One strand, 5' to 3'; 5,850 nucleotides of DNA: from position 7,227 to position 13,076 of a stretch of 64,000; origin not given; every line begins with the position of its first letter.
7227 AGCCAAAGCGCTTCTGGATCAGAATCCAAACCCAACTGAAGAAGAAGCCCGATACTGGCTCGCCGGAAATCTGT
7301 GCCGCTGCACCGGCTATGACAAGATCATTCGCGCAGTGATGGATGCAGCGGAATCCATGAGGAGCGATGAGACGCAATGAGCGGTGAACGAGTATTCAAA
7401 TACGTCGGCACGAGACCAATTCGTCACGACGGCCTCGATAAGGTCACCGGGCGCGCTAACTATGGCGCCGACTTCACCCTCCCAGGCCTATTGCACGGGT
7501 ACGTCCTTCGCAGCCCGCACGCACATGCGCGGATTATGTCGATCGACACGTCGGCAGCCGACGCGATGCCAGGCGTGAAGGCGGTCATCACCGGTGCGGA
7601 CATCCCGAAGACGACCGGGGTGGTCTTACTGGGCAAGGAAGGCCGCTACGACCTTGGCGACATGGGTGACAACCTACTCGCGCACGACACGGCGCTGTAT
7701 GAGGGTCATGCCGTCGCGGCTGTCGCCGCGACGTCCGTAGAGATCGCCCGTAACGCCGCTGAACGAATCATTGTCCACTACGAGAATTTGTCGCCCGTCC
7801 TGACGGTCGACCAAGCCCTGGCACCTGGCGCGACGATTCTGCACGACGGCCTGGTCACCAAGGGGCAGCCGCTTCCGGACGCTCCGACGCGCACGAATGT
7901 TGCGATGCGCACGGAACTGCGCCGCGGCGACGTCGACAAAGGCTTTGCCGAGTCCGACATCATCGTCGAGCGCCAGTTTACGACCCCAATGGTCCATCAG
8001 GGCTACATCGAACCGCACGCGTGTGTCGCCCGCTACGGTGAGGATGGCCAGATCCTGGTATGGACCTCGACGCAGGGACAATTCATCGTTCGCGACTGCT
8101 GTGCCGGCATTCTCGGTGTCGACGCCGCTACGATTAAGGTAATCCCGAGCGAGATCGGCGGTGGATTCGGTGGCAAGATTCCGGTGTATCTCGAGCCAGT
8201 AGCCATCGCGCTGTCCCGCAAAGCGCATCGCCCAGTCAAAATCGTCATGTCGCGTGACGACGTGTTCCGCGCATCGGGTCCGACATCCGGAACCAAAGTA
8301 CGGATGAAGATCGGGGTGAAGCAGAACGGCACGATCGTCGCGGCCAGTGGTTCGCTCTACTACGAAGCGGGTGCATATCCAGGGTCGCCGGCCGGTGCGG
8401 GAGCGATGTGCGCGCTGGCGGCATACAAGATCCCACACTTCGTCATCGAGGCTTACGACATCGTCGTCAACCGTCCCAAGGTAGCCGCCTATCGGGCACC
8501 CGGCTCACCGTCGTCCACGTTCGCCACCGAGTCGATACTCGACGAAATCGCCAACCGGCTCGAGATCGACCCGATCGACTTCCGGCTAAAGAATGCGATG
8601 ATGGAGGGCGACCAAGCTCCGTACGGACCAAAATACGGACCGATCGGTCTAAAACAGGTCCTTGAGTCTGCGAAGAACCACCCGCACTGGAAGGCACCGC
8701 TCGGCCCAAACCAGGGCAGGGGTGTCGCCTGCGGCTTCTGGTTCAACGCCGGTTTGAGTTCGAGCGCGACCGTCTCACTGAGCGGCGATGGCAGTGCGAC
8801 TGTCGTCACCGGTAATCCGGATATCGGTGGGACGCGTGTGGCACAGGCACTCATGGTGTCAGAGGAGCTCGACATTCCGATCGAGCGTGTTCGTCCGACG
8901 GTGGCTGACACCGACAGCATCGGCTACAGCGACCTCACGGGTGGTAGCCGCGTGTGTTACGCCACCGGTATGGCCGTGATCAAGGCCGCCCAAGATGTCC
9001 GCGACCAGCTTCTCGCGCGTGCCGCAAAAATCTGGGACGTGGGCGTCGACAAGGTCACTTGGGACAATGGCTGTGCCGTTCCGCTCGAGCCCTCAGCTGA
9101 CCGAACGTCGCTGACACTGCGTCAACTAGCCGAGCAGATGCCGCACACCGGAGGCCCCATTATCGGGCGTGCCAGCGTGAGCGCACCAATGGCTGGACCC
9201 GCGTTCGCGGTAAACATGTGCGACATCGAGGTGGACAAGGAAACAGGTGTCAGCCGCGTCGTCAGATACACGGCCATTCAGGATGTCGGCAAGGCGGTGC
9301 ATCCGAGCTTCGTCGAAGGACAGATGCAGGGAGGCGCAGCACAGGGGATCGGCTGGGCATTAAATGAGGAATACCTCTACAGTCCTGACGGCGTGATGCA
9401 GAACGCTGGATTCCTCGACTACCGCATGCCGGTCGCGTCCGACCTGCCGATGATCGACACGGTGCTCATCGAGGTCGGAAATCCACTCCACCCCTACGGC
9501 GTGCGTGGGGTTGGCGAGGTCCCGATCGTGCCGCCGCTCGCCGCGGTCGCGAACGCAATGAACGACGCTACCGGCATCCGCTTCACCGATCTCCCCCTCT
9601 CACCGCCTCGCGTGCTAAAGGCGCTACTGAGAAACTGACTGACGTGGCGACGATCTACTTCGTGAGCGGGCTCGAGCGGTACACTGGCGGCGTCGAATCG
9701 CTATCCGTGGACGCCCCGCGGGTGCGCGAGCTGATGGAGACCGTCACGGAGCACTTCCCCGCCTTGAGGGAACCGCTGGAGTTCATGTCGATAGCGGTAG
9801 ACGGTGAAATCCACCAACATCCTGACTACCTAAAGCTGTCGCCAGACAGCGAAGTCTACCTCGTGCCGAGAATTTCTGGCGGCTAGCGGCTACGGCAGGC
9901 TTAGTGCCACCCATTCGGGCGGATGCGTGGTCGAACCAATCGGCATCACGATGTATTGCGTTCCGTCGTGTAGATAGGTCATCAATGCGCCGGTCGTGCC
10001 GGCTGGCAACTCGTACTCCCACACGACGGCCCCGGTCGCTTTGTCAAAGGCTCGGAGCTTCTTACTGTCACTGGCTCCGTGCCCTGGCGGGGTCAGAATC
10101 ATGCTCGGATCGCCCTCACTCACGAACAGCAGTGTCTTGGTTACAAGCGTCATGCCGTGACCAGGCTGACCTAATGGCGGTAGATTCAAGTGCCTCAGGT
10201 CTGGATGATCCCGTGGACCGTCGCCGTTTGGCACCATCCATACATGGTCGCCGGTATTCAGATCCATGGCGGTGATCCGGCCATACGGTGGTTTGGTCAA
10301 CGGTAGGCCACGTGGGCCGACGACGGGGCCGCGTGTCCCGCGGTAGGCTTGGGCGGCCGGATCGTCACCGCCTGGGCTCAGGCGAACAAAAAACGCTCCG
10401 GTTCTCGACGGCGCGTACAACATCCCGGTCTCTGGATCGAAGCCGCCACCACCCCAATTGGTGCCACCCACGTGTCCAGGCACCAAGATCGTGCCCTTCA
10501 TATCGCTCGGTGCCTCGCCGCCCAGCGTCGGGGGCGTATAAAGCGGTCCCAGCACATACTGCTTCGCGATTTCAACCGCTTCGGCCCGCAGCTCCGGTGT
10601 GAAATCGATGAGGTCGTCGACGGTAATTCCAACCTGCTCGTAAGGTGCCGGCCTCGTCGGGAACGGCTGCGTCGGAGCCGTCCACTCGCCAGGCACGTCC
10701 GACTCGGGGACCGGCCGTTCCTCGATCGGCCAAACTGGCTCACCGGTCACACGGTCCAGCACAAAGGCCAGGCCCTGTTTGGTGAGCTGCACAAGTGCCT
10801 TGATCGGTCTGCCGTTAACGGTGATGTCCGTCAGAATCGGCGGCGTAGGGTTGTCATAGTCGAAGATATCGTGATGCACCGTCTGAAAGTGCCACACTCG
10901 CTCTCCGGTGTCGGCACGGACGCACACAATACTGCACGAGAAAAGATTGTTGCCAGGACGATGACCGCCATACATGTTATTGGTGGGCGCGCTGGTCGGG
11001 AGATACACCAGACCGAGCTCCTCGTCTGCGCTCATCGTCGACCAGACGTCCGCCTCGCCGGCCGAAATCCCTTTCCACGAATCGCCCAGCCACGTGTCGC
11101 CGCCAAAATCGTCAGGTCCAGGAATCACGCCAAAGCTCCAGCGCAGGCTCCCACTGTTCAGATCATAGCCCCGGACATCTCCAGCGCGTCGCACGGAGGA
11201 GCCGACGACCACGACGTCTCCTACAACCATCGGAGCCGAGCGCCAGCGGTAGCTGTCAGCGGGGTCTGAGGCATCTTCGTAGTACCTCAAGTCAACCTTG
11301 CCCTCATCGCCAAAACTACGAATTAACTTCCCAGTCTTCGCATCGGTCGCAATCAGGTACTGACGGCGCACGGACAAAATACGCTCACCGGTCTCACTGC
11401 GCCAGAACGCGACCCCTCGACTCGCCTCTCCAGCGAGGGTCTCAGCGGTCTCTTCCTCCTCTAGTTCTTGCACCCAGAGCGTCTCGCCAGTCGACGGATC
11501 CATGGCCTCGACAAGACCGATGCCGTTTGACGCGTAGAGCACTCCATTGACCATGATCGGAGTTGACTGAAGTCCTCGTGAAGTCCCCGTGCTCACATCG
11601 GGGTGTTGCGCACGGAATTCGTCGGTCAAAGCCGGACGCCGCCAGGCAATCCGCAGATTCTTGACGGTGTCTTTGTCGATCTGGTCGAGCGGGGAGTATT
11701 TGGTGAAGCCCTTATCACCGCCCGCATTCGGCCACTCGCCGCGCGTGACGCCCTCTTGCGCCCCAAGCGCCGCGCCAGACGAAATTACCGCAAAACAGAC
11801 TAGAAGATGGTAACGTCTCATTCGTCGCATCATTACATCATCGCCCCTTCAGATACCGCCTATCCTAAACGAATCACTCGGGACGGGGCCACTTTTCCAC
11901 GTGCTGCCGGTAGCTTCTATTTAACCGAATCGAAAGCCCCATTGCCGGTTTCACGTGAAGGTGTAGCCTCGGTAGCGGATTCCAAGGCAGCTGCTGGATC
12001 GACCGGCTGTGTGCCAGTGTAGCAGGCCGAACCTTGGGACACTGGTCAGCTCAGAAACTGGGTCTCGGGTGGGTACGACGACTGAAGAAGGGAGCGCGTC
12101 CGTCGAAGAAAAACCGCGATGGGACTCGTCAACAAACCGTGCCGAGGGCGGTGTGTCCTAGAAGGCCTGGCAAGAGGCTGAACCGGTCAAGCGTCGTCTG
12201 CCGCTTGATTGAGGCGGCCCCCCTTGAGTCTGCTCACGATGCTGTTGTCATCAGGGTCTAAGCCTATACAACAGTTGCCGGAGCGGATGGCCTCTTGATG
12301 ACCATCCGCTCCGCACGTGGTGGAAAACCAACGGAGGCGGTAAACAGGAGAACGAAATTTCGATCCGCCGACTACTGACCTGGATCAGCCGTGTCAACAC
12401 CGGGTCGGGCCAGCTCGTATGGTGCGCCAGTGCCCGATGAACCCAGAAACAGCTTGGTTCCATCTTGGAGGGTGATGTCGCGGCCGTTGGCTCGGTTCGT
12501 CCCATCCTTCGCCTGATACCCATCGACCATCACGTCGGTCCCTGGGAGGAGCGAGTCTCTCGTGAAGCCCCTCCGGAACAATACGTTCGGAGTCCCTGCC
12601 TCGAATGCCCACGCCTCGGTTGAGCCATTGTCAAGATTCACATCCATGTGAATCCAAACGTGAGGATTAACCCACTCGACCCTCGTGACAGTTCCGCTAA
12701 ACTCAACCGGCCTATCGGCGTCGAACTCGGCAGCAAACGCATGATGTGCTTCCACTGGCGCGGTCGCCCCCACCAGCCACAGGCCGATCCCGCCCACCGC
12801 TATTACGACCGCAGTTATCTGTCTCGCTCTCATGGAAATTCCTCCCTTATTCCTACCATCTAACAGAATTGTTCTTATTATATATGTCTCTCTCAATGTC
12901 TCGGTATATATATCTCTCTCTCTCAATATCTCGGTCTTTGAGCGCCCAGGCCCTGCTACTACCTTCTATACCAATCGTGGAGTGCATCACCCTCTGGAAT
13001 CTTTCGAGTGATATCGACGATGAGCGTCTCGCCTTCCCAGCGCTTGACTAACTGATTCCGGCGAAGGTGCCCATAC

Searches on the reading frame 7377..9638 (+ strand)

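Call 28: search_protein_families(library=pfam, proteins=[window:7377-9638:+], max_evalue=0.0001)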
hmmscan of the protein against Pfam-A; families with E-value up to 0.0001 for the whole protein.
window:7377-9638:+ (753 aa): 3 families
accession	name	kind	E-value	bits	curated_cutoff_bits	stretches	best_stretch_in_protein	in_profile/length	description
PF02738.23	MoCoBD_1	-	4.6e-67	226.1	27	1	173-407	7-244/244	Molybdopterin cofactor-binding domain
PF20256.3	MoCoBD_2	-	1.1e-59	202.7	27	1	447-691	26-283/283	Molybdopterin cofactor-binding domain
PF01315.27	Ald_Xan_dh_C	-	3.6e-28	98.5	31.3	1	24-138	1-109/110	Aldehyde oxidase and xanthine dehydrogenase, a/b hammerhead domain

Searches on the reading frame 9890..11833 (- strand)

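Call 27: search_protein_families(library=pfam, proteins=[window:9890-11833:-], max_evalue=0.00001)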
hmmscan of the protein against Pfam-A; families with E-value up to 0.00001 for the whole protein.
window:9890-11833:- (647 aa): 2 families
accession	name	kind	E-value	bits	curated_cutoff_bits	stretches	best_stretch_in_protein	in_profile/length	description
PF01011.28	PQQ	-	1.2e-180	602.6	26.7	1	34-628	1-595/595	Glucose/ethanol/alcohol dehydrogenase, beta-propeller domain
PF13360.13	PQQ_2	-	5e-20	72.6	27.6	1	83-234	24-144/233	Outer membrane protein assembly factor BamB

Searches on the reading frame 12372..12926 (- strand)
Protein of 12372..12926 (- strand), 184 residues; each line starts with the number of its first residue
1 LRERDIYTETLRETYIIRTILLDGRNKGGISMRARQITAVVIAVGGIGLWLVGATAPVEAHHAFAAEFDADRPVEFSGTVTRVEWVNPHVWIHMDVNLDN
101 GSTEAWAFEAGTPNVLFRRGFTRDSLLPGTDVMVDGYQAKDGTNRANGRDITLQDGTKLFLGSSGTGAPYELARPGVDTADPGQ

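Call 28: search_protein_families(library=pfam, proteins=[window:12372-12926:-], max_evalue=0.0001)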
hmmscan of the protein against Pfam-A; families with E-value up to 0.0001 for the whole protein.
window:12372-12926:- (184 aa): 1 family
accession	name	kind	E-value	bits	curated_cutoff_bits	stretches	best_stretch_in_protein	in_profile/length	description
PF19649.4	DUF6152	-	2.9e-30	104.7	27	1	52-144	3-94/98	Family of unknown function (DUF6152)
